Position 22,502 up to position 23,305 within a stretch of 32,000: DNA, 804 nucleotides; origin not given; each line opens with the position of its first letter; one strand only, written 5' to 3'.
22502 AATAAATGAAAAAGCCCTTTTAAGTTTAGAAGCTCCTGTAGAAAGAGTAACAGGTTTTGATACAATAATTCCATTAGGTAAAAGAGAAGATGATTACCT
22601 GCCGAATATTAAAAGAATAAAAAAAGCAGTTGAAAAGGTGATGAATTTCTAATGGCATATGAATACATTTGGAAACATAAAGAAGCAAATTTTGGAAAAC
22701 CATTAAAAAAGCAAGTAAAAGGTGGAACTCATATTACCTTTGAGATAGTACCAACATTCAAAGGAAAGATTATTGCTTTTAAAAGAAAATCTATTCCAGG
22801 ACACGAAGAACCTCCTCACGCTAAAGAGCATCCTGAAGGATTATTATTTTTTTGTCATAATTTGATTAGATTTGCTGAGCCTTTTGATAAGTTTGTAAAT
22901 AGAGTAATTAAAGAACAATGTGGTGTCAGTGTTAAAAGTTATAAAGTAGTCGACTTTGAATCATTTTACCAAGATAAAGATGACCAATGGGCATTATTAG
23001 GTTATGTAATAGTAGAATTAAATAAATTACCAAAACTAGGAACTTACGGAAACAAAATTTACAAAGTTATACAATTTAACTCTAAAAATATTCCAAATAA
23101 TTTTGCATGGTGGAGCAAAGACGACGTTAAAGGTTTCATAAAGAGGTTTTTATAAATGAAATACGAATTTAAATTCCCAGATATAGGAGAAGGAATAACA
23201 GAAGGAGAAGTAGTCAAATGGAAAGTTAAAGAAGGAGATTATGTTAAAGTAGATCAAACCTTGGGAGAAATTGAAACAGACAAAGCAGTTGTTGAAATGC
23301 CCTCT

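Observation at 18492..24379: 2-oxoacid dehydrogenase operon led by a thioredoxin-like gene, lacking E3, and divergently paired with thioredoxin reductase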

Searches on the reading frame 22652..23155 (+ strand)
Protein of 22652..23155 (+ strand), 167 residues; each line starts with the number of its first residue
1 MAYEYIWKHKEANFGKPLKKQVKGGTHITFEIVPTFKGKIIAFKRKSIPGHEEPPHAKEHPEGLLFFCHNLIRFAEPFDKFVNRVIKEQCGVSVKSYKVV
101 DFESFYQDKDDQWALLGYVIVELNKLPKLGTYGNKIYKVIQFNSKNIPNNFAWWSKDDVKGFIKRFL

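Call 3: search_protein_families(library=pfam, proteins=[window:22652-23155:+], max_evalue=0.01)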
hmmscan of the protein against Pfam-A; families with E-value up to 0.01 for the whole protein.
window:22652-23155:+ (167 aa): 0 families

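Call 9: find_homologous_proteins(query=window:22652-23155:+)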
Query window:22652-23155:+ (167 aa): 70 proteins with E <= 0.001 among 80 candidates.
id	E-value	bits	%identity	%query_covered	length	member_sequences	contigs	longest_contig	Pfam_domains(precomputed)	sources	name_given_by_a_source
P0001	4.4e-111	386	100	100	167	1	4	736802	-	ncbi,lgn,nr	ncbi:MAG: hypothetical protein HYS32_00700 [Candidatus Woesearchaeota archaeon]|nr:MAG: hypothetical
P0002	1.3e-79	284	65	100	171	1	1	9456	-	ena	-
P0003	5.4e-77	275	67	100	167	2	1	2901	-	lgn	-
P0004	1.6e-76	274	67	100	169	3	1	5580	-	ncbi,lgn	-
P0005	1.2e-75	271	67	100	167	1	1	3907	-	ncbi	-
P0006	2.2e-70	254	62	98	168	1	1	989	-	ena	-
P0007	1.8e-68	248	62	99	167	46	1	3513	-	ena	-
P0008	2.7e-66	241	60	99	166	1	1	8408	-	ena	-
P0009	7.5e-66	239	61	99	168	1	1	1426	-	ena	-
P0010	7.9e-66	239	61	99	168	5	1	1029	-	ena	-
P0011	4.6e-65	237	58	99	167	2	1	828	-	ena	-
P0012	9.4e-65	236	60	99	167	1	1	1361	-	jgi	jgi:ADP-ribose pyrophosphatase YjhB (NUDIX family)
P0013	1.4e-64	235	60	99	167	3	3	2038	-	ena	-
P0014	2.3e-64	234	58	99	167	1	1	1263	-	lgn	-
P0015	4.5e-64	233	58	99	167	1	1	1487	-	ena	-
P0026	7.5e-61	223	60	98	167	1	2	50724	-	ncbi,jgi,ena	-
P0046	4.7e-50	188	48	98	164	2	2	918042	-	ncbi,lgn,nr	ncbi:MAG: hypothetical protein HYW26_00395 [Candidatus Aenigmarchaeota archaeon]|nr:hypothetical pro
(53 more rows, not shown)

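Call 18: search_protein_families(library=ncbifam, proteins=[window:22652-23155:+], max_evalue=0.001)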
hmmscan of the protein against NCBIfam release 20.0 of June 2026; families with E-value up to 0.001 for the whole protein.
window:22652-23155:+ (167 aa): 0 families

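Call 40: predict_structure(alignment_id=A2)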
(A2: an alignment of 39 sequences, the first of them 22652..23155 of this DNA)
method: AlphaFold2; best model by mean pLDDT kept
length: 167 residues; sequences in the alignment: 39
mean_pLDDT: 91.5   pTM: 0.87
mean pLDDT of the five models: 91.5, 89.5, 88.6, 87.2, 86.4
residues with pLDDT >= 90: 116; 70-90: 48; 50-70: 2; < 50: 1
segments of 3 or more residues with pLDDT < 50: none
pLDDT, mean of each block of 10 residues (from residue 1): 71 77 85 98 92 88 95 93 97 97 91 93 98 93 96 96 96
secondary structure, 60 per line:
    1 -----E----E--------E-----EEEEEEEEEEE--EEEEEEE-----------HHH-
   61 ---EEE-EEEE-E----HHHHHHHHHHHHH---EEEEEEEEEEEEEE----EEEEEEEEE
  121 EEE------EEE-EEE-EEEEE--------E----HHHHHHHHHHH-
elements in order: E26-36 E39-45 E64-66 E68-71 H78-90 E94-107 E112-123 E130-132 E134-136 E138-142 H156-166

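Call 44: fold_search(model_id=the predicted structure, library=pdb)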
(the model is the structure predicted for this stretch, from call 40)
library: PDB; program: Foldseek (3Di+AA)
matches with E <= 10: 1030; with E <= 0.001: 481
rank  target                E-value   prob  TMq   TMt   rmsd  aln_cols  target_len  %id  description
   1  7e44_E                1.3e-08  1.00  0.56  0.39   8.1       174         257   12  Crystal structure of NudC complexed with dpCoA (released 2021-07-28)
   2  5isy_C                2.0e-08  1.00  0.57  0.40   7.9       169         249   11  Crystal structure of Nudix family protein with NAD (released 2016-09-14)
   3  7e44_B                2.4e-08  1.00  0.57  0.41   8.0       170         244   10  Crystal structure of NudC complexed with dpCoA (released 2021-07-28)
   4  5iw4_A                2.6e-08  1.00  0.56  0.39   8.1       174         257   11  Crystal structure of E. coli NudC in complex with NAD (released 2016-07-13)
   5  5isy_A                2.9e-08  1.00  0.58  0.41   7.7       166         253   11  Crystal structure of Nudix family protein with NAD (released 2016-09-14)
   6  2gb5_A                3.3e-08  1.00  0.54  0.36   8.0       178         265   12  Crystal structure of NADH pyrophosphatase (EC 3.6.1.22) (1790429) from Escherichia coli K12 at 2.30 A resolution (released 2006-03-28)
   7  7e44_A                3.7e-08  1.00  0.56  0.38   4.3       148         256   11  Crystal structure of NudC complexed with dpCoA (released 2021-07-28)
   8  5iw5_A                4.2e-08  1.00  0.56  0.39   7.2       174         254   10  Crystal structure of E. coli NudC in complex with NMN (released 2016-07-13)
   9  5iw4_B                4.2e-08  1.00  0.55  0.38   8.3       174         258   11  Crystal structure of E. coli NudC in complex with NAD (released 2016-07-13)
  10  2gb5_B                4.5e-08  1.00  0.56  0.38   7.9       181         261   12  Crystal structure of NADH pyrophosphatase (EC 3.6.1.22) (1790429) from Escherichia coli K12 at 2.30 A resolution (released 2006-03-28)
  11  4kyx_A                7.3e-08  1.00  0.54  0.63   4.8       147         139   15  Crystal structure of ADP-ribose pyrophosphatase MutT from Rickettsia felis (released 2013-08-07)
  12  7e44_F                1.1e-07  1.00  0.54  0.37   8.3       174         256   11  Crystal structure of NudC complexed with dpCoA (released 2021-07-28)
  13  1vk6                  1.4e-07  1.00  0.55  0.38   8.5       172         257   10  Crystal structure of NADH pyrophosphatase (1790429) from Escherichia coli k12 at 2.20 A resolution (released 2004-05-11)
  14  5gp0_E                1.7e-07  1.00  0.59  0.70   4.0       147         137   14  Crystal structure of geraniol-NUDX1 complex (released 2017-10-04)
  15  6ypb                  1.9e-07  1.00  0.56  0.70   3.9       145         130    8  NUDIX1 hydrolase from Rosa x hybrida (released 2020-07-22)
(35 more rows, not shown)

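Call 46: find_encoding_contigs(protein=P0046, flank=10000, max_places=1)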
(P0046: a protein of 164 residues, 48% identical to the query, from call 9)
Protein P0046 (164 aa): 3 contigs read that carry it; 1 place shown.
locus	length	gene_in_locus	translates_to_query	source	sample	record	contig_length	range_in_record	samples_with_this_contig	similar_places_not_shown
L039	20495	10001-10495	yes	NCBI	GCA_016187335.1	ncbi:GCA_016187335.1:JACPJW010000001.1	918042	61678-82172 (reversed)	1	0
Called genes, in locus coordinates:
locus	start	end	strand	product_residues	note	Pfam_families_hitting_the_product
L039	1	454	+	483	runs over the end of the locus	PF23958:DUF7287 (faint), PF13385:Laminin_G_3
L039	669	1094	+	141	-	-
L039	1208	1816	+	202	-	-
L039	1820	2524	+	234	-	-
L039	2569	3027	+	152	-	-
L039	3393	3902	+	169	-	-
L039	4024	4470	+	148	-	PF07790:Pilin_N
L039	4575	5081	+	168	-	-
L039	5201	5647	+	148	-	-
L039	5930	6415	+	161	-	-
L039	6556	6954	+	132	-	PF07790:Pilin_N (weak)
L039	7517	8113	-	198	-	PF02163:Peptidase_M50 (weak)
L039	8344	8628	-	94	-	PF21473:OB_Ssb-like, PF01336:tRNA_anti-codon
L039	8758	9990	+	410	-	PF01935:DUF87, PF13401:AAA_22 (faint)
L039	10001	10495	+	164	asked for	-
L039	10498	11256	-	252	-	PF00059:Lectin_C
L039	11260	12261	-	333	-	PF13385:Laminin_G_3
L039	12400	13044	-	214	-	PF01694:Rhomboid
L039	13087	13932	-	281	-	-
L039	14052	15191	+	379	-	PF00999:Na_H_Exchanger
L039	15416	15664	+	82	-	PF18929:DUF5678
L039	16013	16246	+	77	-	-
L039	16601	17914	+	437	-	PF00091:Tubulin, PF12327:FtsZ_C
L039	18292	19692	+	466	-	PF07992:Pyr_redox_2, PF13738:Pyr_redox_3, PF00070:Pyr_redox, PF02852:Pyr_redox_dim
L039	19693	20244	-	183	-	PF03167:UDG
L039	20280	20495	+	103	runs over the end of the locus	PF02686:GatC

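Call 82: find_encoding_contigs(protein=P0002, flank=6000, max_places=1)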
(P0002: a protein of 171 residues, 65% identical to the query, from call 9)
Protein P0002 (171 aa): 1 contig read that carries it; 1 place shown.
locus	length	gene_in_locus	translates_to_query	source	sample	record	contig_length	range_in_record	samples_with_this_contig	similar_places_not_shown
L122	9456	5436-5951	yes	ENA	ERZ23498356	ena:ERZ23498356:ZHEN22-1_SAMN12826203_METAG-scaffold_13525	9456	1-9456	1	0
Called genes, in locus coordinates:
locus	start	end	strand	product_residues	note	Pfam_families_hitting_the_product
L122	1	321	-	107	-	?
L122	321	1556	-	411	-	PF13506:Glyco_transf_21, PF03142:Chitin_synth_2 (faint), PF13641:Glyco_tranf_2_3, PF00535:Glycos_transf_2, PF10111:Glyco_tranf_2_2 (weak), PF13632:Glyco_trans_2_3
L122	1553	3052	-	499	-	-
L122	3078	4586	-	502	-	-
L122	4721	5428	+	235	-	PF00154:RecA_N, PF06745:ATPase, PF08423:Rad51, PF13481:AAA_25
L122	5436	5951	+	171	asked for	-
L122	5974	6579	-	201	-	PF00318:Ribosomal_S2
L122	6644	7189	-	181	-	PF10469:AKAP7_NLS (weak), PF02834:LigT_PEase, PF13563:2_5_RNA_ligase2, PF02834:LigT_PEase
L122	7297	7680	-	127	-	PF01938:TRAM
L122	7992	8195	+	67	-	-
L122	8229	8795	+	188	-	-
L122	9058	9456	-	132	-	?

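Call 83: find_encoding_contigs(protein=P0026, flank=6000, max_places=1)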
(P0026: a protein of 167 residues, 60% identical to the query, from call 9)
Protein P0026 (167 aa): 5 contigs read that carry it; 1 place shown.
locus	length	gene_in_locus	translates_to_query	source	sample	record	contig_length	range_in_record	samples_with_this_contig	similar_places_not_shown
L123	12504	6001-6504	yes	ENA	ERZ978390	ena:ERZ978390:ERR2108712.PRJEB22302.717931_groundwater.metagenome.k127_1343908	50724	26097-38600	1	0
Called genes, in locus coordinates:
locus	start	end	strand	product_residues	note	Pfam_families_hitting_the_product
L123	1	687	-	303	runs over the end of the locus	PF02661:Fic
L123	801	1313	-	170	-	-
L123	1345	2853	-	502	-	PF00171:Aldedh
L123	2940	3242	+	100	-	-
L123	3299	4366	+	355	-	PF00676:E1_dh, PF13292:DXP_synthase_N (weak), PF00456:Transketolase_N (weak)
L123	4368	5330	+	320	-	PF02779:Transket_pyr, PF02780:Transketolase_C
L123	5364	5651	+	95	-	PF01909:NTP_transf_2, PF18765:Polbeta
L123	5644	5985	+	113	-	PF01934:HepT-like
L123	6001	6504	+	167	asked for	-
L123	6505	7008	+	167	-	PF01243:PNPOx_N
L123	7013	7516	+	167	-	-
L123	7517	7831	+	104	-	-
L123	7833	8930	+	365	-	PF00364:Biotin_lipoyl, PF25917:BSH_RND, PF25997:BSH_YhbJ, PF00198:2-oxoacid_dh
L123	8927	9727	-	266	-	PF21948:LplA-B_cat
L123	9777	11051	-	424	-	PF00202:Aminotran_3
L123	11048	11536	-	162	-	-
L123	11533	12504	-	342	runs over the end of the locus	PF14528:LAGLIDADG_3 (faint)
